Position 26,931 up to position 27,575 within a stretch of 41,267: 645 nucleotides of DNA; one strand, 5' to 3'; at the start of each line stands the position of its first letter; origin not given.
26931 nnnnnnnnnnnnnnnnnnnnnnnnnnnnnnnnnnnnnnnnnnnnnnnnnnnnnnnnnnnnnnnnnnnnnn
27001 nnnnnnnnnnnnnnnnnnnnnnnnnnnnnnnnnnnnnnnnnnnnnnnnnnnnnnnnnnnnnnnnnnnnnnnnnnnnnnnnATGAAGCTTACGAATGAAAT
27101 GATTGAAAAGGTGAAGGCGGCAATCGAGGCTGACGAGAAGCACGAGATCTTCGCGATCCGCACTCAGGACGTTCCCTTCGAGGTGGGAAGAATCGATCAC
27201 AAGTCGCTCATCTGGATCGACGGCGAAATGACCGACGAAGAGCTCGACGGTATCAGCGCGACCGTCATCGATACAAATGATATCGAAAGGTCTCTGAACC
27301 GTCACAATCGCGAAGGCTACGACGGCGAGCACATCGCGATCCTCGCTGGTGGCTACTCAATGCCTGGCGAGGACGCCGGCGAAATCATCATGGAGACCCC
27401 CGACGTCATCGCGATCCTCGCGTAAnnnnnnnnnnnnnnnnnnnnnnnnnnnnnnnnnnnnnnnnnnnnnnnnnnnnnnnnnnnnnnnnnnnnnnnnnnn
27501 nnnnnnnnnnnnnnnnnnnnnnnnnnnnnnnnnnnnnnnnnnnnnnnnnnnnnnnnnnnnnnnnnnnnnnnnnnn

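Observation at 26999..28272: acr-aca-like operon: strong promoter, two very acidic small proteins, then an RHH-type protein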

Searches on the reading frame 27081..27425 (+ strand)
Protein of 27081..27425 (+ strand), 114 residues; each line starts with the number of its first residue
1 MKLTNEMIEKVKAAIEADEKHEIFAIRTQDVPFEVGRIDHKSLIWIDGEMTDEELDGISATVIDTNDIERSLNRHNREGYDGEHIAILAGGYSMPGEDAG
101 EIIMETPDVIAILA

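Call 6: search_protein_families(library=pfam, proteins=[window:27081-27425:+], max_evalue=0.1)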
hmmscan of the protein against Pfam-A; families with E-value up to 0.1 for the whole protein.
window:27081-27425:+ (114 aa): 0 families

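Call 7: search_protein_families(library=phrogs, proteins=[window:27081-27425:+], max_evalue=0.1)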
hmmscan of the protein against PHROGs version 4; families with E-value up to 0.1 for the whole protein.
window:27081-27425:+ (114 aa): 1 family
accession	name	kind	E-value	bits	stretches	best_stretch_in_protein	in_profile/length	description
phrog_18666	-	unknown function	1.2e-09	39.5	1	17-75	13-74/130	-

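Call 10: search_protein_families(library=padloc, proteins=[window:27081-27425:+], max_evalue=1)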
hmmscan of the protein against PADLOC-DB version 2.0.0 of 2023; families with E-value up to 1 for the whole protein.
window:27081-27425:+ (114 aa): 0 families

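Call 11: search_protein_families(library=ncbifam, proteins=[window:27081-27425:+], max_evalue=1)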
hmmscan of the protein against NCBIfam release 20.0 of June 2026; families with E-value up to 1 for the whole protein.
window:27081-27425:+ (114 aa): 0 families

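Call 13: search_solved_structures(query=window:27081-27425:+, max_evalue=10)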
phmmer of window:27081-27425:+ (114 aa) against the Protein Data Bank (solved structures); distinct sequences matched with E-value up to 10: 0.

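Call 18: search_dna_similar(query=window:27081-27425:+, collection=phages, mode=protein, max_evalue=0.01)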
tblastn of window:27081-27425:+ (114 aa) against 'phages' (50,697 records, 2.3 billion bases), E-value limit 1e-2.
Records with a match: 3; places in all: 3; records where one place covers at least 80% of the query: 3.
Best place of each record, by identity: <60% 3.
By first word of the organism name: Mannheimia 2; Blautia 1.
By host as written in the record: Mannheimia haemolytica 3927A 2; Blautia coccoides 1.
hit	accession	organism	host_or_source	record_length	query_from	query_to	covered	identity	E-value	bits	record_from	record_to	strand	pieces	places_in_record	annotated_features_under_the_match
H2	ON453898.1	Blautia phage Montmirail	Blautia coccoides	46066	1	114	100%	36.8%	2e-14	73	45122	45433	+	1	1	hypothetical protein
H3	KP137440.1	Mannheimia phage vB_MhM_3927AP2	Mannheimia haemolytica 3927A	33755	16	113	86%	31.3%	4e-6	49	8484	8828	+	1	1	hypothetical protein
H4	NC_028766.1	Mannheimia phage vB_MhM_3927AP2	Mannheimia haemolytica 3927A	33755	16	113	86%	31.3%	4e-6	49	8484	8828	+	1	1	hypothetical protein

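Call 20: get_annotated_region(hit=H2, flank=4000)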
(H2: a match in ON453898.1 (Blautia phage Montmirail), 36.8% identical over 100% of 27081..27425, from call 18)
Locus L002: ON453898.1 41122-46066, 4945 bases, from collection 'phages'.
description: Blautia phage Montmirail, complete genome.
organism: Blautia phage Montmirail (NCBI taxid 2951970)
taxonomy: Viruses
host: Blautia coccoides; source: feces; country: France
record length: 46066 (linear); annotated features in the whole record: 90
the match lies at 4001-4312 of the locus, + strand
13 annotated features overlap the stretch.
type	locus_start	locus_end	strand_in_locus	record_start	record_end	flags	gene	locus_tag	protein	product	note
CDS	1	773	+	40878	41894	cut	-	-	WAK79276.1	endolysin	rasttk_feature_creation_tool=/opt/patric-common/ runtime/bin/phanotate version 1.5.0; HHpred against PHROGS v3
CDS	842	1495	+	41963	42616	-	-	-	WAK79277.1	Rha-like transcriptional regulator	rasttk_feature_creation_tool=/opt/patric-common/ runtime/bin/phanotate version 1.5.0; ...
CDS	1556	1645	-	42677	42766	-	-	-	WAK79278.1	hypothetical protein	rasttk_feature_creation_tool=/opt/patric-common/ runtime/bin/phanotate version 1.5.0; ...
CDS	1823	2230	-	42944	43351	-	-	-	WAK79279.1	RNA polymerase sigma factor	rasttk_feature_creation_tool=/opt/patric-common/ runtime/bin/phanotate version 1.5.0; HHpred against PHROGS v3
CDS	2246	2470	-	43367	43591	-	-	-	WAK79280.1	hypothetical protein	rasttk_feature_creation_tool=/opt/patric-common/ runtime/bin/phanotate version 1.5.0; ...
CDS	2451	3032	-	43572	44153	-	-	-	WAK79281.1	HNH endonuclease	rasttk_feature_creation_tool=/opt/patric-common/ runtime/bin/phanotate version 1.5.0; HHpred against PHROGS v3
CDS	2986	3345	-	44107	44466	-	-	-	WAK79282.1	hypothetical protein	rasttk_feature_creation_tool=/opt/patric-common/ runtime/bin/phanotate version 1.5.0; ...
CDS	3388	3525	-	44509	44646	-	-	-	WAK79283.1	hypothetical protein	rasttk_feature_creation_tool=/opt/patric-common/ runtime/bin/phanotate version 1.5.0; ...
CDS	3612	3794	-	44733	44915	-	-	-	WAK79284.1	hypothetical protein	rasttk_feature_creation_tool=/opt/patric-common/ runtime/bin/phanotate version 1.5.0; ...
CDS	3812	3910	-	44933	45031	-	-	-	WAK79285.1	hypothetical protein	rasttk_feature_creation_tool=/opt/patric-common/ runtime/bin/phanotate version 1.5.0; ...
CDS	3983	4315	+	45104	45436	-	-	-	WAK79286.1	hypothetical protein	rasttk_feature_creation_tool=/opt/patric-common/ runtime/bin/phanotate version 1.5.0; ...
CDS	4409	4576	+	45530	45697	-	-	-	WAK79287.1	hypothetical protein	rasttk_feature_creation_tool=/opt/patric-common/ runtime/bin/phanotate version 1.5.0; ...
CDS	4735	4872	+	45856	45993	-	-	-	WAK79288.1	hypothetical protein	rasttk_feature_creation_tool=/opt/patric-common/ runtime/bin/phanotate version 1.5.0; ...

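Call 21: get_annotated_region(hit=H3, flank=4000)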
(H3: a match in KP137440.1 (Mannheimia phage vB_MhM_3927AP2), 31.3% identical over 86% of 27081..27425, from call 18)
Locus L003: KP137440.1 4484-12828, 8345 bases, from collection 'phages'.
description: Mannheimia phage vB_MhM_3927AP2, complete genome.
organism: Mannheimia phage vB_MhM_3927AP2 (NCBI taxid 1572750)
taxonomy: Viruses; Duplodnaviria; Heunggongvirae; Uroviricota; Caudoviricetes
host: Mannheimia haemolytica 3927A; source: Alberta beef cattle feedlot; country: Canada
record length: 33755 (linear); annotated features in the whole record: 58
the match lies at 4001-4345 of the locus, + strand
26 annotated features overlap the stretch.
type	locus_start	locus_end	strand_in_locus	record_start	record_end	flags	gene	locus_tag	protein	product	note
CDS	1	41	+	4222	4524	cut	-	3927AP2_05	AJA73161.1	hypothetical protein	similar to YP_007884236.1 hypothetical protein MHH_c24420 [Mannheimia haemolytica M42548]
CDS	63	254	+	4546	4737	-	-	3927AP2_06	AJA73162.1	hypothetical protein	similar to YP_007884237.1 hypothetical protein MHH_c24430 [Mannheimia haemolytica M42548]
CDS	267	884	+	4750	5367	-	-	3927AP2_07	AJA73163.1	hypothetical protein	similar to YP_007884238.1 hypothetical protein DUF3164 [Mannheimia haemolytica M42548]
CDS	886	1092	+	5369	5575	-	-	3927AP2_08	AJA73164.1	hypothetical protein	similar to YP_008223114.1 hypothetical protein J451_08915 [Mannheimia haemolytica D174]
CDS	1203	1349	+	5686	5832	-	-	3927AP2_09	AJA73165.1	hypothetical protein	similar to YP_007884239.1 hypothetical protein MHH_c24450 [Mannheimia haemolytica M42548]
CDS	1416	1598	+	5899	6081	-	-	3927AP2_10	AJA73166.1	hypothetical protein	similar to YP_007884240.1 hypothetical protein MHH_c24460 [Mannheimia haemolytica M42548]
CDS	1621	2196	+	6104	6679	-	-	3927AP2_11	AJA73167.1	hypothetical protein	similar to YP_007884241.1 hypothetical protein MHH_c24470 [Mannheimia haemolytica M42548]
CDS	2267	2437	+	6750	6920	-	-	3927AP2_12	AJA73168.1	hypothetical protein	similar to YP_007884242.1 hypothetical protein MHH_c24480 [Mannheimia haemolytica M42548]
CDS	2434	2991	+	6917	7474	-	-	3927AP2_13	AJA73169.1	hypothetical protein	similar to YP_007884243.1 hypothetical protein MHH_c24490 [Mannheimia haemolytica M42548]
CDS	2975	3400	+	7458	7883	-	-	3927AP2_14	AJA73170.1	hypothetical protein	similar to YP_007884244.1 Mu-like prophage protein gp16 [Mannheimia haemolytica M42548]; motifs: DUF1018[pfam06252]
regulatory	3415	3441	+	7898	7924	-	-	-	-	terminator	rho-independent terminator; discovered using WebGeSTer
CDS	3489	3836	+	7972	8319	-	-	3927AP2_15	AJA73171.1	hypothetical protein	similar to YP_007884245.1 hypothetical protein MHH_c24510 [Mannheimia haemolytica M42548]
regulatory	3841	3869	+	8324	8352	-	-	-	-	terminator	rho-independent terminator; discovered using WebGeSTer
regulatory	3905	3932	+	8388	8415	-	-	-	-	promoter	similar to TTGACA(N15-18)TATAAT with 2bp mismatch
CDS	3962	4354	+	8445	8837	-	-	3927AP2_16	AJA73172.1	hypothetical protein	similar to YP_007884246.1 hypothetical protein MHH_c24520 [Mannheimia haemolytica M42548]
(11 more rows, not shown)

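Call 35: find_homologous_proteins(query=window:27081-27425:+, max_evalue=0.001)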
Query window:27081-27425:+ (114 aa): 29 proteins with E <= 0.001 among 42 candidates.
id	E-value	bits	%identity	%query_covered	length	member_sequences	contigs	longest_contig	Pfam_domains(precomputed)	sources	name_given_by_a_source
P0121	2.2e-66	238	98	100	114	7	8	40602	-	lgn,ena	-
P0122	6.7e-62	224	93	100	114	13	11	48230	-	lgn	-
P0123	2.9e-61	222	91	100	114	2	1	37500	-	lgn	-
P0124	3.3e-61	222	90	100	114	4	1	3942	-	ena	-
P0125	2.8e-60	219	87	100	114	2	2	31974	-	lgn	-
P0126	3.5e-60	219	89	100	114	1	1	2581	-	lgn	-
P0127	7.1e-60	218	87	100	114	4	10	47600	-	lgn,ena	-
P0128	3.2e-59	215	89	100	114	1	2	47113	-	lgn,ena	-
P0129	4.4e-58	212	89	100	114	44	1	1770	-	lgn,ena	-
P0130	1.3e-55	204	84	100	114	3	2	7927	-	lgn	-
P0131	2.4e-54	200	84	100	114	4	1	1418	-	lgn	-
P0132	8.5e-52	192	81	100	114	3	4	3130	-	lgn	-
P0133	5.2e-49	183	76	100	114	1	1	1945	-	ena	-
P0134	2.6e-48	180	75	100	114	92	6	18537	-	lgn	-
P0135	3.1e-45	170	73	100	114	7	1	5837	-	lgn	-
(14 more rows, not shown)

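Call 36: find_encoding_contigs(protein=P0127, flank=3500, max_places=5)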
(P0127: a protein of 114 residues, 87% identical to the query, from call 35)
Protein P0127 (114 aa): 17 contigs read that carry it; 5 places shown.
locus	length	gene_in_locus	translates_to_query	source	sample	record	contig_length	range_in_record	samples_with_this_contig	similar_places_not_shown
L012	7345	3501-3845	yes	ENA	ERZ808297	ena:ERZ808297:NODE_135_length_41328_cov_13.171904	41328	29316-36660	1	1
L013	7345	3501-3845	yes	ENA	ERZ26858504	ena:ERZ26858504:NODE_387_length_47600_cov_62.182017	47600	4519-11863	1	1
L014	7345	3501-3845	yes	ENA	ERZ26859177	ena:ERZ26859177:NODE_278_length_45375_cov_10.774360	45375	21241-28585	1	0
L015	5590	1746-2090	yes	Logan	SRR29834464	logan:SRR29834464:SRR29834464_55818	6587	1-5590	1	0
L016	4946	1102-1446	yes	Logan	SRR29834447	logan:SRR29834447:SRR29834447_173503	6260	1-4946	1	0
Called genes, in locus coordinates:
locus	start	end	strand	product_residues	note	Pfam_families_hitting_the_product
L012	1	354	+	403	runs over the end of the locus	-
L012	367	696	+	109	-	-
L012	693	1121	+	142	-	PF02839:CBM_5_12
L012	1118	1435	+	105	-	-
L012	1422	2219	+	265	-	PF01183:Glyco_hydro_25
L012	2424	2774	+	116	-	PF09682:Phage_holin_6_1 (weak)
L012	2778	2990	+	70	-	-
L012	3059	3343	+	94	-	-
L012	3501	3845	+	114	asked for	-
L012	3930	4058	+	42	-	-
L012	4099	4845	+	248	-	-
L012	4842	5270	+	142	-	-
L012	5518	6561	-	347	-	PF14659:Phage_int_SAM_3 (weak), PF00589:Phage_integrase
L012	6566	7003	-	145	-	-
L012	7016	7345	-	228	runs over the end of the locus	PF07833:Cu_amine_oxidN1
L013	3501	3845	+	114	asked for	-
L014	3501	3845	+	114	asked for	-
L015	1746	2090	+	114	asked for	-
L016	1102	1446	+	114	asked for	-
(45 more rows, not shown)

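Call 37: find_encoding_contigs(protein=P0134, flank=3500, max_places=4)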
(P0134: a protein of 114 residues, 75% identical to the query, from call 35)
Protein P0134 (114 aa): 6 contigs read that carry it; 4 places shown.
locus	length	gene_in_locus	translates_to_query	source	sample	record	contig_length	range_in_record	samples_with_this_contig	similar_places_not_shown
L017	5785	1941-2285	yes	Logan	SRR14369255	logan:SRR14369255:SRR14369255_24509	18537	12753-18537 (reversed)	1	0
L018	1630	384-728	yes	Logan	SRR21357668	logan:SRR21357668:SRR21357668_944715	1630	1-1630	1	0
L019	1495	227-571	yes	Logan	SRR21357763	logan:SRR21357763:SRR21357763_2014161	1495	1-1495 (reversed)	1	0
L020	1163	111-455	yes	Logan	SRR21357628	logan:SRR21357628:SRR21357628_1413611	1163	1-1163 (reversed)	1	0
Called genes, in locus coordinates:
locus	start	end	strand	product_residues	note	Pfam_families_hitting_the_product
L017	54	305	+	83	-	-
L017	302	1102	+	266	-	PF01183:Glyco_hydro_25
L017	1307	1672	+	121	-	-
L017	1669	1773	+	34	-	-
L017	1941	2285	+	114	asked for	-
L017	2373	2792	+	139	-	-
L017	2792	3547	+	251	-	-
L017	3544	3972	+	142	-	-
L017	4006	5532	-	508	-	PF00239:Resolvase, PF07508:Recombinase, PF13408:Zn_ribbon_recom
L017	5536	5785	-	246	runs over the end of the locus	-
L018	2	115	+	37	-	?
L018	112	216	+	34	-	-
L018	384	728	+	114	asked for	-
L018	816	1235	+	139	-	-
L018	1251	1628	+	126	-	?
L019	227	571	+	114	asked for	-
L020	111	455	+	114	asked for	-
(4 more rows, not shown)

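Call 50: search_protein_families(library=pfam, proteins=[L017:2792-3547:+], max_evalue=0.05)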
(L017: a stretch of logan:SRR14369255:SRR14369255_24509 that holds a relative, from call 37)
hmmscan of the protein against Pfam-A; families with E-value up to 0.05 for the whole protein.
L017:2792-3547:+ (251 aa): 10 families
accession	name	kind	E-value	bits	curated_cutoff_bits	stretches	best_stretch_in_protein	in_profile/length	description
PF14319.11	Zn_Tnp_IS91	-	5.1e-05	23.6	26.3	1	81-121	36-77/90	Transposase zinc-binding domain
PF01363.27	FYVE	-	0.00019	21.9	27.8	1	82-151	7-64/67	FYVE zinc finger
PF01155.25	HypA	-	0.0007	20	28.9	0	37-63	70-96/112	Hydrogenase/urease nickel incorporation, metallochaperone, hypA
PF00847.26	AP2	-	0.00074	20.2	33.3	1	195-234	1-43/54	AP2 domain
PF12773.13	DZR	-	0.0018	18.8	27.3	1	5-59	1-44/45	Double zinc ribbon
PF07191.17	Zn_ribbon_6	-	0.0026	18.2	25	0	4-47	2-39/67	Double zinc ribbon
PF24734.1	DUF7685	-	0.019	15.3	27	1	4-33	1-39/43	Domain of unknown function (DUF7685)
PF03884.20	YacG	-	0.02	15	25.5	1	144-182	2-44/52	DNA gyrase inhibitor YacG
PF09723.15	Zn_ribbon_8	-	0.026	15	34.4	0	39-62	7-36/41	Zinc ribbon domain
PF04423.19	Rad50_zn_hook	-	0.045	14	24.3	0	138-153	15-30/52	Rad50 zinc hook motif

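Call 51: search_protein_families(library=phrogs, proteins=[L017:2792-3547:+], max_evalue=0.01)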
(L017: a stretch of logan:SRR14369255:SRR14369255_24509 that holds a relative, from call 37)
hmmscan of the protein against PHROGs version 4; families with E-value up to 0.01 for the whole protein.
L017:2792-3547:+ (251 aa): 15 families
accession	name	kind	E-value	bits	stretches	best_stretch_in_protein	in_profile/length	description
phrog_99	-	DNA, RNA and nucleotide metabolism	3e-16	61.1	1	188-245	206-262/383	HNH endonuclease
phrog_4578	-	DNA, RNA and nucleotide metabolism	4.8e-12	46.9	1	188-247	60-119/130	HNH endonuclease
phrog_374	-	DNA, RNA and nucleotide metabolism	1.5e-11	44.9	1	189-248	354-412/617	HNH endonuclease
phrog_1271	-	DNA, RNA and nucleotide metabolism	8.9e-11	42.7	2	82-170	154-242/361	HNH endonuclease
phrog_13470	-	DNA, RNA and nucleotide metabolism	1.6e-10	42.3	1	187-246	87-146/152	HNH endonuclease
phrog_1333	-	unknown function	2.8e-09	38.3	1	59-127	76-144/166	-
phrog_3593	-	DNA, RNA and nucleotide metabolism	1.1e-06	29.5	1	181-235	136-189/210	HNH endonuclease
phrog_35306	-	unknown function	2.5e-06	28.7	1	191-235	25-69/90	-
phrog_12986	-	unknown function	9.6e-06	26.8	0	3-33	7-37/130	-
phrog_37506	-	unknown function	2.9e-05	24.9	1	77-119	166-209/214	-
phrog_2862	-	unknown function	4.2e-05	24.8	0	144-180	4-38/118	-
phrog_32573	-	unknown function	0.00011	23.4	1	81-121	73-113/118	-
phrog_24751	-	DNA, RNA and nucleotide metabolism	0.001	20.2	1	211-246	25-60/65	HNH endonuclease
phrog_33760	-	DNA, RNA and nucleotide metabolism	0.0016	19.5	1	198-232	2-36/58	HNH endonuclease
phrog_10714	-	unknown function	0.0093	17.2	0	32-60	66-96/109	-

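Call 66: predict_structure(alignment_id=A3)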
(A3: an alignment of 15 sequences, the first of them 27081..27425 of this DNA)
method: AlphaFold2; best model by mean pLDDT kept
length: 114 residues; sequences in the alignment: 15
mean_pLDDT: 88.8   pTM: 0.81
mean pLDDT of the five models: 88.8, 88.1, 87.8, 85.7, 85.3
residues with pLDDT >= 90: 64; 70-90: 50; 50-70: 0; < 50: 0
segments of 3 or more residues with pLDDT < 50: none
pLDDT, mean of each block of 10 residues (from residue 1): 87 93 93 88 78 86 94 86 91 86 93 92
secondary structure, 60 per line:
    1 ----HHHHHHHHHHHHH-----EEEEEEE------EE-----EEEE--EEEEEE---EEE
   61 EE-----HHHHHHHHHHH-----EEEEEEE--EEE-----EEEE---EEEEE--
elements in order: H5-17 E23-29 E43-46 E49-54 E58-62 H68-78 E84-90 E93-95 E101-104 E108-112
